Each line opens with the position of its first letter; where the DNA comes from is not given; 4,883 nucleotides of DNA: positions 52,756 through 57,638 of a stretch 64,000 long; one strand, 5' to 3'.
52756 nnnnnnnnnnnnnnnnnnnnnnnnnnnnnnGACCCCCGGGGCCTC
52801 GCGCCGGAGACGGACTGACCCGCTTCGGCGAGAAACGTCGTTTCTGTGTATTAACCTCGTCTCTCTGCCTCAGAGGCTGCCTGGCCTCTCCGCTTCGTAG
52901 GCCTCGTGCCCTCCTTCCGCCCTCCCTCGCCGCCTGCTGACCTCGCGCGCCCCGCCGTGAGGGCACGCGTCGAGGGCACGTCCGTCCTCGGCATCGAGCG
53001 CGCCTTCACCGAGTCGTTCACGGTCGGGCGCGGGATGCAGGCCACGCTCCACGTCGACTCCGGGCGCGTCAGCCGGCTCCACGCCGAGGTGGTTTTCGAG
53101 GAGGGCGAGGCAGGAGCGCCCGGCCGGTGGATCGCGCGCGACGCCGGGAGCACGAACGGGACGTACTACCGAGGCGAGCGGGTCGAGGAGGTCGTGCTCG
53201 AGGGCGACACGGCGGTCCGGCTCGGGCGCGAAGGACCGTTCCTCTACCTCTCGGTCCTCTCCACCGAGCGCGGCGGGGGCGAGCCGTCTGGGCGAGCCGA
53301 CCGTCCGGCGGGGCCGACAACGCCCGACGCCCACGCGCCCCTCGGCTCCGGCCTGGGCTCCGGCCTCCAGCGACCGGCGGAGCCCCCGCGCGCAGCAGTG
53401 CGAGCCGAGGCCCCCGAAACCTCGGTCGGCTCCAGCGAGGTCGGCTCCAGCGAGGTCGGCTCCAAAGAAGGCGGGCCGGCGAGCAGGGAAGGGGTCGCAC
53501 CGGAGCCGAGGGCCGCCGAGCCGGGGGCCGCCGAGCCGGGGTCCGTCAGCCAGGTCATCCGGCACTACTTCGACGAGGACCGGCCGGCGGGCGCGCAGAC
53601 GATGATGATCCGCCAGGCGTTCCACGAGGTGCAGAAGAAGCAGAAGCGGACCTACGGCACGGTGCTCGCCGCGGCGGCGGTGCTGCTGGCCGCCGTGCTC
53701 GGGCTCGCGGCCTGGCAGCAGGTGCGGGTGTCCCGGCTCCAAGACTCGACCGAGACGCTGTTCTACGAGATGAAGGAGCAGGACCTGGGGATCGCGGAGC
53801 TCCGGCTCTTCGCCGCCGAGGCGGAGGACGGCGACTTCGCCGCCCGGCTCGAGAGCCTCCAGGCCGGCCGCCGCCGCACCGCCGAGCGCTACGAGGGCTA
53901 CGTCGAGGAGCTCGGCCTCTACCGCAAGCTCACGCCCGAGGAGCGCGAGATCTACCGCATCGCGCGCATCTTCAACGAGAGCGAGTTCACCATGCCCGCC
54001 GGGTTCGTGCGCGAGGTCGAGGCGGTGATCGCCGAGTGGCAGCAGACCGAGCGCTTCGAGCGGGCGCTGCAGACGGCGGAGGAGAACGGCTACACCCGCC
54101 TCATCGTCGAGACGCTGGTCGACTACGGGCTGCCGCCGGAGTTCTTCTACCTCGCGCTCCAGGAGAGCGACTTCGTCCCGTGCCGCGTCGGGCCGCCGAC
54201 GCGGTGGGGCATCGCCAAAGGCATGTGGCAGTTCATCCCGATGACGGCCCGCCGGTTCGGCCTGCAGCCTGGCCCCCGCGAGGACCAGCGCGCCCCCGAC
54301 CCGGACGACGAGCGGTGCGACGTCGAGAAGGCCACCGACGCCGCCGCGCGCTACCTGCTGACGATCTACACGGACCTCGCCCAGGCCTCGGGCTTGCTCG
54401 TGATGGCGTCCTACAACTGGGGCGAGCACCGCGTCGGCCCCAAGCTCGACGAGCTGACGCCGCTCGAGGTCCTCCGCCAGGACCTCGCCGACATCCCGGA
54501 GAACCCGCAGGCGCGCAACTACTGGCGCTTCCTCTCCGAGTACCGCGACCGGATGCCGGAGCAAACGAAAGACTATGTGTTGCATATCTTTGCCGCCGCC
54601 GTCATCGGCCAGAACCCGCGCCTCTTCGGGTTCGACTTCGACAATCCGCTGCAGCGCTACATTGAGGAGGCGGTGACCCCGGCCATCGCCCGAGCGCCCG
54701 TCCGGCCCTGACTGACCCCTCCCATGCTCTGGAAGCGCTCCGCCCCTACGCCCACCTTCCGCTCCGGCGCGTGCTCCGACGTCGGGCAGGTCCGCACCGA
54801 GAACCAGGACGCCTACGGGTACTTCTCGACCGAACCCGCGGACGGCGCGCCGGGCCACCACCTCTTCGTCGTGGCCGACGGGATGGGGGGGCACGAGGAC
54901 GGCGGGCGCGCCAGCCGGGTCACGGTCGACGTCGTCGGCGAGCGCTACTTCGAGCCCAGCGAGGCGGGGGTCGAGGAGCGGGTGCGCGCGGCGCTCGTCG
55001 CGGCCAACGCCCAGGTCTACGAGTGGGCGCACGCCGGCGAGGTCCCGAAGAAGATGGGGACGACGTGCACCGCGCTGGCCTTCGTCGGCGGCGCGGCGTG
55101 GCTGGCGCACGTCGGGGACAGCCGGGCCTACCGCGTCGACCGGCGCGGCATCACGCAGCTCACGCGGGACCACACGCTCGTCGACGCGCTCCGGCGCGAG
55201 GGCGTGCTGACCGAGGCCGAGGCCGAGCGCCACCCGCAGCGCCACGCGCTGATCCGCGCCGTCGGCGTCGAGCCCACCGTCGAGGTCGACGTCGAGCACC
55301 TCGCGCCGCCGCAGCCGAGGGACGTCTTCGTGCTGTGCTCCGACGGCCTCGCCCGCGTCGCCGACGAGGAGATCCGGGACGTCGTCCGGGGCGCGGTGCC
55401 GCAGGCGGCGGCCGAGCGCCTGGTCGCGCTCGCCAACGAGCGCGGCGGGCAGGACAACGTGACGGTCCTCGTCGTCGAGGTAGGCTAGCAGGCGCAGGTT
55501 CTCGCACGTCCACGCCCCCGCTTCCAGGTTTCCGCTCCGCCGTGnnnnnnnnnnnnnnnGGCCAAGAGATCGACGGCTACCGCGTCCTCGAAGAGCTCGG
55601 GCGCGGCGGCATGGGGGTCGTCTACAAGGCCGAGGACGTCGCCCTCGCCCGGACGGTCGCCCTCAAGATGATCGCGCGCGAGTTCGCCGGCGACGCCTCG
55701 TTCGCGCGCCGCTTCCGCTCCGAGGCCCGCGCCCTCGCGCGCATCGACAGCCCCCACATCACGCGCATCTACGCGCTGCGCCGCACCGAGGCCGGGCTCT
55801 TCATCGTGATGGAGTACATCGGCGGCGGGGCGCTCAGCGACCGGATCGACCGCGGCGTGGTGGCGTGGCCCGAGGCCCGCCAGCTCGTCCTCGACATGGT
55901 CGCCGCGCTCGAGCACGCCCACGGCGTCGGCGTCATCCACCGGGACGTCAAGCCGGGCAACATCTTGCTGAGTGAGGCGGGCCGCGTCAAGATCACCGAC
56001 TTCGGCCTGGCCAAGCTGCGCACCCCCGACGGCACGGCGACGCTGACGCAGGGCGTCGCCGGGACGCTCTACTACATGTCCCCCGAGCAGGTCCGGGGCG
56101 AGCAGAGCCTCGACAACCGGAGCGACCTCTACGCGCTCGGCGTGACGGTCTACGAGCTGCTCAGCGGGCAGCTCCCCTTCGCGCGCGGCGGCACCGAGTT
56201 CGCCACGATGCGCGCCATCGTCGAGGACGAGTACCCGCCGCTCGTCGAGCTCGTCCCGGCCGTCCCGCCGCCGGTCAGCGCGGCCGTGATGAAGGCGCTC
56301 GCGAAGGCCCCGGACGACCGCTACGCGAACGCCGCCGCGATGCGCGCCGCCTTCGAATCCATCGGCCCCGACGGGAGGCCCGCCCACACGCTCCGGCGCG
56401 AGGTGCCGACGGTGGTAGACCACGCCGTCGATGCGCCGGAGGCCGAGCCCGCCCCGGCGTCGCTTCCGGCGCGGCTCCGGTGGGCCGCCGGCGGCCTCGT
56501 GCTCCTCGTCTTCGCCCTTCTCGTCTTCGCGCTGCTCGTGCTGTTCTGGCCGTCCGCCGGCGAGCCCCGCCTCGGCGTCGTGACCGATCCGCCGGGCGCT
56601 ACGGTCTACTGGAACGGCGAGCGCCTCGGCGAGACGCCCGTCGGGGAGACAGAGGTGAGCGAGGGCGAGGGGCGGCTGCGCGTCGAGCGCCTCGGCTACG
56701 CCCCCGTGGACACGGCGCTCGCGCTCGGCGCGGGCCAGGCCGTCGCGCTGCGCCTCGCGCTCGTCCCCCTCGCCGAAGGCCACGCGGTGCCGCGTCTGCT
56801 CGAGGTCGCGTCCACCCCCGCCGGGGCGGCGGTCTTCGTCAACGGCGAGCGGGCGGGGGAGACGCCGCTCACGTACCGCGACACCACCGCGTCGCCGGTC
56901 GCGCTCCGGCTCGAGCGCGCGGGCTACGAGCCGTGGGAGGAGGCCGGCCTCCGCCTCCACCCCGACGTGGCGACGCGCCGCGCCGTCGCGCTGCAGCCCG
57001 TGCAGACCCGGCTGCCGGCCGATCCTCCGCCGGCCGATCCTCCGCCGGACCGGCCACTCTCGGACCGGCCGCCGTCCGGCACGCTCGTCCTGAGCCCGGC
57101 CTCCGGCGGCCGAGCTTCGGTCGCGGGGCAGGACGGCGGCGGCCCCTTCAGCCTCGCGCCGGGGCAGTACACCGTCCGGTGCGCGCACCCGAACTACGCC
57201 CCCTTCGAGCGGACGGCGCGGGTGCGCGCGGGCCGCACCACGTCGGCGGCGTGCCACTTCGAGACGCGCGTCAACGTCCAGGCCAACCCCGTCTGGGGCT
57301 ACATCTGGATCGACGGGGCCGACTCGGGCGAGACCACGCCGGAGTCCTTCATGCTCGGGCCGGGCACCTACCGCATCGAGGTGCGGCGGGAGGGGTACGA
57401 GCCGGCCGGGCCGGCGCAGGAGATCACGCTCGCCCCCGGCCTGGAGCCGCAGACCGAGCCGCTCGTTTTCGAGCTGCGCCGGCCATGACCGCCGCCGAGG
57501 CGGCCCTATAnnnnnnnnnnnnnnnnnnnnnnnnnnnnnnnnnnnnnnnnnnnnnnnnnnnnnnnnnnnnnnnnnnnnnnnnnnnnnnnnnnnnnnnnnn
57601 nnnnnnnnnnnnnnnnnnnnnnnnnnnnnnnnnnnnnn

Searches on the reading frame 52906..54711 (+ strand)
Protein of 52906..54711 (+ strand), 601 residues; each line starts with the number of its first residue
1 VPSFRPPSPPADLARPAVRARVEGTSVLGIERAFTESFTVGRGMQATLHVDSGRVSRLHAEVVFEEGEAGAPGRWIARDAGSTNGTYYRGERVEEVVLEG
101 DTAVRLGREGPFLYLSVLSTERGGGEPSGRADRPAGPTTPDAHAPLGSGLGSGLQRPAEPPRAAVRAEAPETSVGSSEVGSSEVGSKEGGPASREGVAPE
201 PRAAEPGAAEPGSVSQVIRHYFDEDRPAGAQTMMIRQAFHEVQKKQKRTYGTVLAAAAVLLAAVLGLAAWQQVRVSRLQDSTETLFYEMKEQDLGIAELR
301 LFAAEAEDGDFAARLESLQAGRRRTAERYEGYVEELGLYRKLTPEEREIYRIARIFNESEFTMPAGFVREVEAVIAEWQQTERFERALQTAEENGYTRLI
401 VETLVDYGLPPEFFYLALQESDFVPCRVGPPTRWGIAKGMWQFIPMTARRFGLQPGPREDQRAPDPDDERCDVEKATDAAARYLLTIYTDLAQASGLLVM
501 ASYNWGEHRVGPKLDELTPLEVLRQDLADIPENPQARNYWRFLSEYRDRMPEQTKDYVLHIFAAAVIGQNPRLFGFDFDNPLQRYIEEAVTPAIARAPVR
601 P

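Call 7: search_protein_families(library=pfam, proteins=[window:52906-54711:+], max_evalue=0.001)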
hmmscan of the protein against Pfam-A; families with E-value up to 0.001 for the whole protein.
window:52906-54711:+ (601 aa): 2 families
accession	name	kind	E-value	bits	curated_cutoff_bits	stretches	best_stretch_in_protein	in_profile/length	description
PF01464.25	SLT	-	1.5e-12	47.6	21.3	1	410-512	14-103/117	Transglycosylase SLT domain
PF00498.31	FHA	-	6e-12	46.3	20.7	1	39-107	2-67/67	FHA domain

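Call 61: search_protein_families(library=ncbifam, proteins=[window:52906-54711:+], max_evalue=0.001)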
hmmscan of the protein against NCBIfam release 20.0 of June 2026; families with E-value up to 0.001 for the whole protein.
window:52906-54711:+ (601 aa): 6 families
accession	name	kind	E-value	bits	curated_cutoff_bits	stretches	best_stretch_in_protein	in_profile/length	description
NF008050.0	PRK10783.1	equivalog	1.1e-08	33.9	508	1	394-510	102-205/457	murein transglycosylase D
NF049868.1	FhaB_Rv0019c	equivalog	1.4e-08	35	125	1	36-108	86-153/158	FHA domain-containing protein FhaB/FipA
NF041660.2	oxygluDhInhib_OdhI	equivalog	5.1e-05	23.2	200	1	37-108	57-122/130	oxoglutarate dehydrogenase inhibitor Odhl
NF052573.1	HisKinEspAMyxo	equivalog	8.4e-05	20.8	1400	1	38-107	48-112/755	serine histidine kinase EspA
NF052403.1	ESX1TransRegEspM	equivalog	0.00019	20.4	550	1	35-121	28-109/367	ESX-1 type VII secretion system transcriptional regulator EspM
NF033760.1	gliding_GltG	equivalog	0.00019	20.1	650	1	40-107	28-90/650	adventurous gliding motility protein GltG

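Call 71: find_homologous_proteins(query=window:52906-54711:+, max_evalue=1e-10)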
Query window:52906-54711:+ (601 aa): 2350 proteins with E <= 1e-10 among 8000 candidates; the best 120 are listed.
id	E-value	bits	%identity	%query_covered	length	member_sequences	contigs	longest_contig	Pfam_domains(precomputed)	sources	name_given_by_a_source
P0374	0.0e+0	1304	100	97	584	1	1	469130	PF00498.32,PF01464.26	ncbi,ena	-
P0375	1.6e-233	795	66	95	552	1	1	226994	PF00498.32,PF16697.11,PF01464.26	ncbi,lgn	-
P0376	4.9e-210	717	61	95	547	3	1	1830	PF00498.32,PF01464.26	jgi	jgi:hypothetical protein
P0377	2.3e-208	712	59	98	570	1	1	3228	PF00498.32,PF16697.11,PF01464.26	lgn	-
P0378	1.3e-207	709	61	96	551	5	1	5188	PF00498.32,PF16697.11,PF01464.26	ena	-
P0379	3.4e-204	698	61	93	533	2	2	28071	PF00498.32,PF01464.26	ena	-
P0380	1.5e-203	696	60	93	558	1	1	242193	PF00498.32,PF16697.11,PF01464.26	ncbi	ncbi:MAG: FHA domain-containing protein [Rhodothermales bacterium]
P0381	3.3e-202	691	60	93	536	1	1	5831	PF00498.32,PF16697.11,PF01464.26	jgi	jgi:membrane-bound lytic murein transglycosylase D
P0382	3.8e-202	691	60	93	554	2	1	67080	PF00498.32,PF01464.26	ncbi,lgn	-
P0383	5.7e-202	691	60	93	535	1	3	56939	PF00498.32,PF01464.26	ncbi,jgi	jgi:hypothetical protein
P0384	3.6e-201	688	59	95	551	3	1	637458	PF00498.32,PF16697.11,PF01464.26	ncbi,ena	-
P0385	8.1e-201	687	61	93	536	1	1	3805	PF00498.32,PF01464.26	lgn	-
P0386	2.0e-200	686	59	95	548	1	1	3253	PF00498.32,PF16697.11,PF01464.26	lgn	-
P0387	2.2e-198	679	59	93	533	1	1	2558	PF00498.32,PF01464.26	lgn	-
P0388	6.8e-195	667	59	92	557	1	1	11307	PF00498.32,PF01464.26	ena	-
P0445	2.5e-141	490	55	62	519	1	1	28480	PF00498.32,PF16697.11,PF01464.26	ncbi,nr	ncbi:MAG: transglycosylase SLT domain-containing protein [Candidatus Aminicenantes bacterium]|nr:tra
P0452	1.5e-140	488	51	69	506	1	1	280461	PF00498.32,PF16697.11,PF01464.26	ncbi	-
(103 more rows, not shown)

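Call 72: find_encoding_contigs(protein=P0445, flank=10000, max_places=1)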
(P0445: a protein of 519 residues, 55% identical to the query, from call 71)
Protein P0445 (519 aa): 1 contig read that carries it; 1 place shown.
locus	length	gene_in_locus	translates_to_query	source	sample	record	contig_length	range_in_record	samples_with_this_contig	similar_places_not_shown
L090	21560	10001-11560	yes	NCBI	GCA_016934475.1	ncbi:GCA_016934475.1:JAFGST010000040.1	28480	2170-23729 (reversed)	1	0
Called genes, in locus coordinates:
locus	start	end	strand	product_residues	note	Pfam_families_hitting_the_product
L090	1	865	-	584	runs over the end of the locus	PF07696:7TMR-DISMED2, PF07695:7TMR-DISM_7TM, PF00990:GGDEF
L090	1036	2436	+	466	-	PF01554:MatE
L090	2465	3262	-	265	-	-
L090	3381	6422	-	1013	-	PF00873:ACR_tran, PF03176:MMPL, PF02355:SecD_SecF_C (faint)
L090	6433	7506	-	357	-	PF25973:BSH_CzcB, PF25954:Beta-barrel_RND_2 (weak), PF25989:YknX_C (weak)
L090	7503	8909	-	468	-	PF02321:OEP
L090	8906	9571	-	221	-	PF00440:TetR_N, PF13305:TetR_C_33 (weak)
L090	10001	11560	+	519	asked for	PF16697:Yop-YscD_cpl (weak), PF00498:FHA, PF01464:SLT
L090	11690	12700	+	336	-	PF04087:DUF389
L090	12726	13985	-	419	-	-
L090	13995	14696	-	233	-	PF00005:ABC_tran, PF02463:SMC_N (faint), PF13304:AAA_21 (faint)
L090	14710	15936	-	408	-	PF12704:MacB_PCD, PF02687:FtsX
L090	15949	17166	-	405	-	PF12704:MacB_PCD, PF02687:FtsX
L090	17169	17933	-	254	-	PF17131:TP_0789-like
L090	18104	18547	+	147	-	-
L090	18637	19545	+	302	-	PF00892:EamA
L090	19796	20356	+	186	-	-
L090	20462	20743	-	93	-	PF00216:Bac_DNA_binding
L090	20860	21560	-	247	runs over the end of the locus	PF04140:ICMT (weak), PF04191:PEMT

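Call 73: find_encoding_contigs(protein=P0452, flank=10000, max_places=1)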
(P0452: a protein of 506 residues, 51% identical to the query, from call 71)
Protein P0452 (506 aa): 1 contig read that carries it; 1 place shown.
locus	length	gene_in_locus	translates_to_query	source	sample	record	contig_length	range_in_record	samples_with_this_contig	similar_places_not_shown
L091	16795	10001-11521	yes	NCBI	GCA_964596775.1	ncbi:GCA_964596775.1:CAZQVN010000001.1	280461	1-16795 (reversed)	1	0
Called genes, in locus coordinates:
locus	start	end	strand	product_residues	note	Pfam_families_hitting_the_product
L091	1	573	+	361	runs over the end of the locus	PF08240:ADH_N, PF16912:Glu_dehyd_C, PF00107:ADH_zinc_N, PF13602:ADH_zinc_N_2 (weak)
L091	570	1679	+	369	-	-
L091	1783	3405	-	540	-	PF16697:Yop-YscD_cpl, PF00498:FHA, PF01590:GAF, PF13185:GAF_2, PF07228:SpoIIE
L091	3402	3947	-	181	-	PF13302:Acetyltransf_3, PF00583:Acetyltransf_1 (weak)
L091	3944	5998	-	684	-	PF00069:Pkinase, PF07714:PK_Tyr_Ser-Thr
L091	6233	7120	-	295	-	PF00892:EamA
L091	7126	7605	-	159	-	PF00583:Acetyltransf_1, PF13673:Acetyltransf_10 (weak), PF13508:Acetyltransf_7 (weak)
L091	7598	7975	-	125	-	PF00903:Glyoxalase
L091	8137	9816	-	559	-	PF01266:DAO (faint), PF21162:ETFQO_UQ-bd, PF05187:Fer4_ETF_QO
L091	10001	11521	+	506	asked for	PF16697:Yop-YscD_cpl (faint), PF00498:FHA, PF01464:SLT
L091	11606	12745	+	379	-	-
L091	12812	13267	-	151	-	PF22478:DUF6982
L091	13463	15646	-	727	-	PF05569:Peptidase_M56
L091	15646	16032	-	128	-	PF03965:Penicillinase_R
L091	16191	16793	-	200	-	?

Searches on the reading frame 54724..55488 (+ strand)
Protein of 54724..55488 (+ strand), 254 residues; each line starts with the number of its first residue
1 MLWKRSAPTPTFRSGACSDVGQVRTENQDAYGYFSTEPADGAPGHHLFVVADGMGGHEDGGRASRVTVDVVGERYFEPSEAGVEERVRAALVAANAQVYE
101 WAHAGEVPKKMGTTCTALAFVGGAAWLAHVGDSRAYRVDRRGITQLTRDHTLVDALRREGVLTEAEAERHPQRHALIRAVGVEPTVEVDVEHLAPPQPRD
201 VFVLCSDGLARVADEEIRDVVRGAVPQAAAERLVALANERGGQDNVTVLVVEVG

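Call 7: search_protein_families(library=pfam, proteins=[window:54724-55488:+], max_evalue=0.001)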
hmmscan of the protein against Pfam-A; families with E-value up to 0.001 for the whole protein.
window:54724-55488:+ (254 aa): 2 families
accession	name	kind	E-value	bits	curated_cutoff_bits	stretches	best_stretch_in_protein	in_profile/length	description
PF13672.11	PP2C_2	-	2.5e-16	60.3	24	1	24-216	9-182/209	Protein phosphatase 2C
PF00481.26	PP2C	-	1.7e-08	34.9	20.3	1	40-153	29-143/255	Protein phosphatase 2C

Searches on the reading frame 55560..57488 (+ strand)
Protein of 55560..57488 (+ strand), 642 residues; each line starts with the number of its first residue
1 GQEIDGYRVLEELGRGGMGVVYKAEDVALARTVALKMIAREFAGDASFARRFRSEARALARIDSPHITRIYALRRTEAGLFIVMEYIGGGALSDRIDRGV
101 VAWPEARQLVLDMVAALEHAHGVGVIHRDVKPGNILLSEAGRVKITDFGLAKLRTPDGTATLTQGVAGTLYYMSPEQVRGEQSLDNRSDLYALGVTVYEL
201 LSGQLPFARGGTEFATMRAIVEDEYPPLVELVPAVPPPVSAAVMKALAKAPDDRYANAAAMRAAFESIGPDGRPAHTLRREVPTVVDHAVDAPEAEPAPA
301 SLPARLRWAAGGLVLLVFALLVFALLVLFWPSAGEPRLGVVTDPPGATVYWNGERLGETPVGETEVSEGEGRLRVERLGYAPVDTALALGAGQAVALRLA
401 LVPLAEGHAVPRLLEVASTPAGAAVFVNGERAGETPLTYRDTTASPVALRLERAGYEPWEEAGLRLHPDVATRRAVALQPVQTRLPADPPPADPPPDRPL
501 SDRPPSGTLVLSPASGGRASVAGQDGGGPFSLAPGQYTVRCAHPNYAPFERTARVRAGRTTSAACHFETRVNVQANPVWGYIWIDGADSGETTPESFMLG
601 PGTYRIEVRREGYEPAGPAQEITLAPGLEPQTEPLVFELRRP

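Call 61: search_protein_families(library=ncbifam, proteins=[window:55560-57488:+], max_evalue=0.001)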
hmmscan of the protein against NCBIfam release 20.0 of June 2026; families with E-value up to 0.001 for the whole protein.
window:55560-57488:+ (642 aa): 20 families
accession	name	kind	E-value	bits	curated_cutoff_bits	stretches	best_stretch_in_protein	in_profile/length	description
NF033483.0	PknB_PASTA_kin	equivalog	3.1e-85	287.3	450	1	7-276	9-276/563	Stk1 family PASTA domain-containing Ser/Thr kinase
NF052427.1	StpK7MSMEG_1200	equivalog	4.4e-50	170.8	900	1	6-325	8-315/601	serine/threonine protein kinase StpK7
NF047741.1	antiphage_MADS6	equivalog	5.4e-49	167.2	460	2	105-268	300-460/612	methylation-associated defense system protein kinase MAD6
NF009651.0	PRK13184.1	equivalog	4.7e-36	124.1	839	1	5-268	2-290/932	serine/threonine-protein kinase PknD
TIGR03903.1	TOMM_kin_cyc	equivalog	1.2e-31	109.5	705.75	1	31-265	4-244/1267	TOMM system kinase/cyclase fusion protein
NF038150.1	lanthi_synth_IV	equivalog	3.8e-30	104.9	650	1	7-296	191-487/851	class IV lanthionine synthetase LanL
NF053615.1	SerThrKinAfsKStmc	equivalog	1.7e-24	86.5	1300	1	4-237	12-241/809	protein serine/threonine kinase AfsK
NF033442.0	BREX_PglW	equivalog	1e-23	83.1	990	1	4-270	510-771/1391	BREX system serine/threonine kinase PglW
NF038151.1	lanthi_synth_III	equivalog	1.5e-11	43.5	575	1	5-202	221-424/833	class III lanthionine synthetase LanKC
NF058632.1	SerThrKinPrkT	equivalog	2.9e-10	39.7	280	1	6-149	22-163/322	serine/threonine protein kinase PrkT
NF011463.0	PRK14879.1-4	equivalog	3.9e-10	39.6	188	1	49-155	62-164/237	Kae1-associated kinase Bud32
NF047815.1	LIC10124_lipo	equivalog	2.2e-09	36.4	650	1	339-438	201-296/516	LIC10124 family lipoprotein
TIGR03724.2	arch_bud32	equivalog_domain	1.2e-08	34.7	125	1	50-154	38-134/193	KEOPS complex kinase/ATPase Bud32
NF043056.1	T4SS_LegK1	equivalog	2.7e-07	29.6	550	1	124-195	209-278/516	Dot/Icm T4SS effector kinase LegK1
NF011464.0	PRK14879.1-7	equivalog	1.5e-06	28.1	246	1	53-153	54-151/221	Kae1-associated kinase Bud32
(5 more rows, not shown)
